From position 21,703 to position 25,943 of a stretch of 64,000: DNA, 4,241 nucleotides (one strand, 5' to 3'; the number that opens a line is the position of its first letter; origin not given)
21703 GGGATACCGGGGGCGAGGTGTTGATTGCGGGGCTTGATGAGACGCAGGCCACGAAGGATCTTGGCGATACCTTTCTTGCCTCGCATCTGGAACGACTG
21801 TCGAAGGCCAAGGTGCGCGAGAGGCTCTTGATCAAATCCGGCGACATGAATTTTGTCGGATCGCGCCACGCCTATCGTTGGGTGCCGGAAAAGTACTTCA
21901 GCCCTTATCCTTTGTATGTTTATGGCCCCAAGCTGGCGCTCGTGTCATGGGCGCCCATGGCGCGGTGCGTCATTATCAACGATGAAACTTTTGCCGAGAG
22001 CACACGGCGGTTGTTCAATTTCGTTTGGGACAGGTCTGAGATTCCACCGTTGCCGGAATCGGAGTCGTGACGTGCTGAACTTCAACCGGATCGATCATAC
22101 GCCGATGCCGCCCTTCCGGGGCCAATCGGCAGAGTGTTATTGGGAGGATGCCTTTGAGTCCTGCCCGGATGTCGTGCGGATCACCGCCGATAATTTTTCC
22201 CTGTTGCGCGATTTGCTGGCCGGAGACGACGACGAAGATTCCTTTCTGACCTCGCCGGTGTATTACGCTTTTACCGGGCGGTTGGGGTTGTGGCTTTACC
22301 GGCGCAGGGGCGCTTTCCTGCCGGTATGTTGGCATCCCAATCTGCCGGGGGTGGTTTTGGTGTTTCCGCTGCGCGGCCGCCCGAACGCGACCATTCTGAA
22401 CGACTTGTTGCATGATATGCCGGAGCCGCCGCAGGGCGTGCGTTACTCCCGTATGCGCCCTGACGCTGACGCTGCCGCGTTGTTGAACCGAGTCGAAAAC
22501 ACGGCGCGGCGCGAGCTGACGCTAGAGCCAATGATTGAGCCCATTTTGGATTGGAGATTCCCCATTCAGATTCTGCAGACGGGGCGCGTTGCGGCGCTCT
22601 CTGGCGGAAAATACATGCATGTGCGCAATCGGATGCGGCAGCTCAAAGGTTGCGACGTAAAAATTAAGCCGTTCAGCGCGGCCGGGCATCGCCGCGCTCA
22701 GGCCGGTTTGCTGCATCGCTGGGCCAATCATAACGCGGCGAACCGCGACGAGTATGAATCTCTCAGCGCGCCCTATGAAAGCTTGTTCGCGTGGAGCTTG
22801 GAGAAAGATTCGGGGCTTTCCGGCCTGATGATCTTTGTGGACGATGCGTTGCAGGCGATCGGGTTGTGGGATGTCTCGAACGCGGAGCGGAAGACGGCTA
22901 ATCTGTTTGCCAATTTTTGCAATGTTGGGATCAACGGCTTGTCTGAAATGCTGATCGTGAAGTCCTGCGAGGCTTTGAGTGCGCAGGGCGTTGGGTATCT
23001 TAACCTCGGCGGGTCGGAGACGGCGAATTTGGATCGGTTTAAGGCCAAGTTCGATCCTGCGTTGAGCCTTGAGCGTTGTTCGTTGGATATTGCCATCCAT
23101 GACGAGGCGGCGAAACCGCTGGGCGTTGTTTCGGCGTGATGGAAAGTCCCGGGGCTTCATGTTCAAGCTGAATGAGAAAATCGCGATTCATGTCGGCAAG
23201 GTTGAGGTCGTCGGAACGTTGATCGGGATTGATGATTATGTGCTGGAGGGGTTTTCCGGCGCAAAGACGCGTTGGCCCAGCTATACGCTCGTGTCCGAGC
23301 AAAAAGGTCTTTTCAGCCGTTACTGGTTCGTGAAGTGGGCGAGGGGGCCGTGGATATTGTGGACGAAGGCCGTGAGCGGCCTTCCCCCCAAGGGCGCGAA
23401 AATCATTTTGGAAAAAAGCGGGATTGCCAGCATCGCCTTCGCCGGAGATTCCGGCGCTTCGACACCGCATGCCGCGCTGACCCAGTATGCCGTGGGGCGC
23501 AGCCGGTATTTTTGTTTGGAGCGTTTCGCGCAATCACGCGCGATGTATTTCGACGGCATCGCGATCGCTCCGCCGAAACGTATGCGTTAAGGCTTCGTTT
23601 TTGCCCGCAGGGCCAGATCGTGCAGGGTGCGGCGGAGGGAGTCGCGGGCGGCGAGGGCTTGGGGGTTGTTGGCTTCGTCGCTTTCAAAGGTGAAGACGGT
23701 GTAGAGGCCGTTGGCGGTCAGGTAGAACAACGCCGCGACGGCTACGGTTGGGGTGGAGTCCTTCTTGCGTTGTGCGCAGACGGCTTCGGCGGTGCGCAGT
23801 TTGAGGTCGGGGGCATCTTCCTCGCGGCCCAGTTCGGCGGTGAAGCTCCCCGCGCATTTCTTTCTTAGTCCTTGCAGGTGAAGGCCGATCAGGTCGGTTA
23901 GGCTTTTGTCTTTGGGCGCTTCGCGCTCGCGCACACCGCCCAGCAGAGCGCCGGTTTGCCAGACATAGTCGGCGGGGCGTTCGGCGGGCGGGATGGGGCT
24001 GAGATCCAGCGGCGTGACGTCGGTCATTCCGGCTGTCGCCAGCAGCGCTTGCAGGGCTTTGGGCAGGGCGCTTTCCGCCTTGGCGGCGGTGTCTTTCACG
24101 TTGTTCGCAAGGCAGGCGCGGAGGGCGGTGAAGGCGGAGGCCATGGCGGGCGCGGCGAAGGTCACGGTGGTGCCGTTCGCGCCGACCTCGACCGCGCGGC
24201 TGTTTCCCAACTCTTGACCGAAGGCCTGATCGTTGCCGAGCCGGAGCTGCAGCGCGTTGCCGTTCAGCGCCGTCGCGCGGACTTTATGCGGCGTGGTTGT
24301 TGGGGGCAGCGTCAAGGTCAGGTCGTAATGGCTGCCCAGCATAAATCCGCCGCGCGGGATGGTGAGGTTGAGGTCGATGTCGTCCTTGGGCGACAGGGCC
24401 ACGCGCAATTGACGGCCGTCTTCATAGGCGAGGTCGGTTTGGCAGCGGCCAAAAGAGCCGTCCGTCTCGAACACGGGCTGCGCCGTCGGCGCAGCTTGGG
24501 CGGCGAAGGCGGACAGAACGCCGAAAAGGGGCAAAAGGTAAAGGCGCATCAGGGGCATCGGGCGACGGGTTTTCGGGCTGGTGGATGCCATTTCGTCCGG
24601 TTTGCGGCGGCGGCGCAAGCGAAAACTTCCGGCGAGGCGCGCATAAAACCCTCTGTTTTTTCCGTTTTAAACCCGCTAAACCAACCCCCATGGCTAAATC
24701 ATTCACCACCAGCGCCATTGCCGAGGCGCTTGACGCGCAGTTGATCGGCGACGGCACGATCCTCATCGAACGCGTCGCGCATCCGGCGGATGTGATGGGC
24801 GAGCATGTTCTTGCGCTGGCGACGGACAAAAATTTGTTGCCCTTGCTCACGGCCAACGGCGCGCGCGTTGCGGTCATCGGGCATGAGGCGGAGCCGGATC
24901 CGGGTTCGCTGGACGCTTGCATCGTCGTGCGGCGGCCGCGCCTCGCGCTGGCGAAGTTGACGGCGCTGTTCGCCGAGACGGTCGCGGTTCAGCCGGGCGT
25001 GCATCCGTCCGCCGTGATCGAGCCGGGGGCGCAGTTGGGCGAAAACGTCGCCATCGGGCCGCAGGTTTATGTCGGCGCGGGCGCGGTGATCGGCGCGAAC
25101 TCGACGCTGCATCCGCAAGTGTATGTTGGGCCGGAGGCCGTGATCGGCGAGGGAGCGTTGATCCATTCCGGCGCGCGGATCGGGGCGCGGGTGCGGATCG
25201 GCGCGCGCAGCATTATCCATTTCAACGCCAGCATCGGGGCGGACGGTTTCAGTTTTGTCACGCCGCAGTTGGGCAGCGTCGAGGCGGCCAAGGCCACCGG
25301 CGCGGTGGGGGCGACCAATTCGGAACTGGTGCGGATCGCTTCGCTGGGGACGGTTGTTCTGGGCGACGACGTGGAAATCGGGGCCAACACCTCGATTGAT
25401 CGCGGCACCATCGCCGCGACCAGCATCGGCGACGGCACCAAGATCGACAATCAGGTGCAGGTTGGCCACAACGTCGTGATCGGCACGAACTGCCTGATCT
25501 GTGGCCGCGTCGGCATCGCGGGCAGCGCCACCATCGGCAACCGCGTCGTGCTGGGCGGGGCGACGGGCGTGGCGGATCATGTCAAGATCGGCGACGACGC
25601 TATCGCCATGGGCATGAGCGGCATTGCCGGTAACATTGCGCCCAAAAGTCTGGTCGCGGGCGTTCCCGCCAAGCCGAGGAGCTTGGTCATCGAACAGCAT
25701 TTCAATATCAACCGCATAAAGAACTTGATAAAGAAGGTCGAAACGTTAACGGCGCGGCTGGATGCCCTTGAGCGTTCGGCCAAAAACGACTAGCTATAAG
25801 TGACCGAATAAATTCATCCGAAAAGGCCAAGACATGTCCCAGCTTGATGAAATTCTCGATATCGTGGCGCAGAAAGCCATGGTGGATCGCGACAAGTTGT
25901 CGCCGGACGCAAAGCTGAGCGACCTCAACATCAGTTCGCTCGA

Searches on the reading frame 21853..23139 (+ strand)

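Call 43: search_protein_families(library=pfam, proteins=[window:21853-23139:+], max_evalue=0.00001)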
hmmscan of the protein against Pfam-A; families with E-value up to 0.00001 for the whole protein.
window:21853-23139:+ (428 aa): 1 family
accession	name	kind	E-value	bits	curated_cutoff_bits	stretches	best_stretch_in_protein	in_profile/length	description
PF09924.15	LPG_synthase_C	-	1.3e-08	34.7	27.5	1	248-393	110-251/298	Phosphatidylglycerol lysyltransferase, C-terminal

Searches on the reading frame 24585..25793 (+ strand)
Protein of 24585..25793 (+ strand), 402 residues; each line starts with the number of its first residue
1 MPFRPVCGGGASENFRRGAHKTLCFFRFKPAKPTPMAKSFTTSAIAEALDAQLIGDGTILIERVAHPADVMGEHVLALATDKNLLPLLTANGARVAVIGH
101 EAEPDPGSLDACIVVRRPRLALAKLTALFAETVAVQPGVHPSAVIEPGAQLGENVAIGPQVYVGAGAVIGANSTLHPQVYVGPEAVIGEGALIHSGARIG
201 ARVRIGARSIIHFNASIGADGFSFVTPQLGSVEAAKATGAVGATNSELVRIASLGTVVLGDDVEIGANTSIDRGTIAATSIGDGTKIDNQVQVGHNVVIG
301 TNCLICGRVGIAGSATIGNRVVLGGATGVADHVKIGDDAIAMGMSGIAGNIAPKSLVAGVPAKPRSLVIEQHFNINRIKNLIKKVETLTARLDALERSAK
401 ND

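Call 43: search_protein_families(library=pfam, proteins=[window:24585-25793:+], max_evalue=0.00001)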
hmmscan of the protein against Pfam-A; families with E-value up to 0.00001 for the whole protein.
window:24585-25793:+ (402 aa): 2 families
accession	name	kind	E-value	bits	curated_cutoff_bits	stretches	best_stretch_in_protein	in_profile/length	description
PF00132.30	Hexapep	-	8.2e-29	98.5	27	3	148-182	1-35/36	Bacterial transferase hexapeptide (six repeats)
PF25084.1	LbH_EIF2B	-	7.2e-12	45.7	54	0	146-218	13-100/105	EIF2B subunit epsilon LbH domain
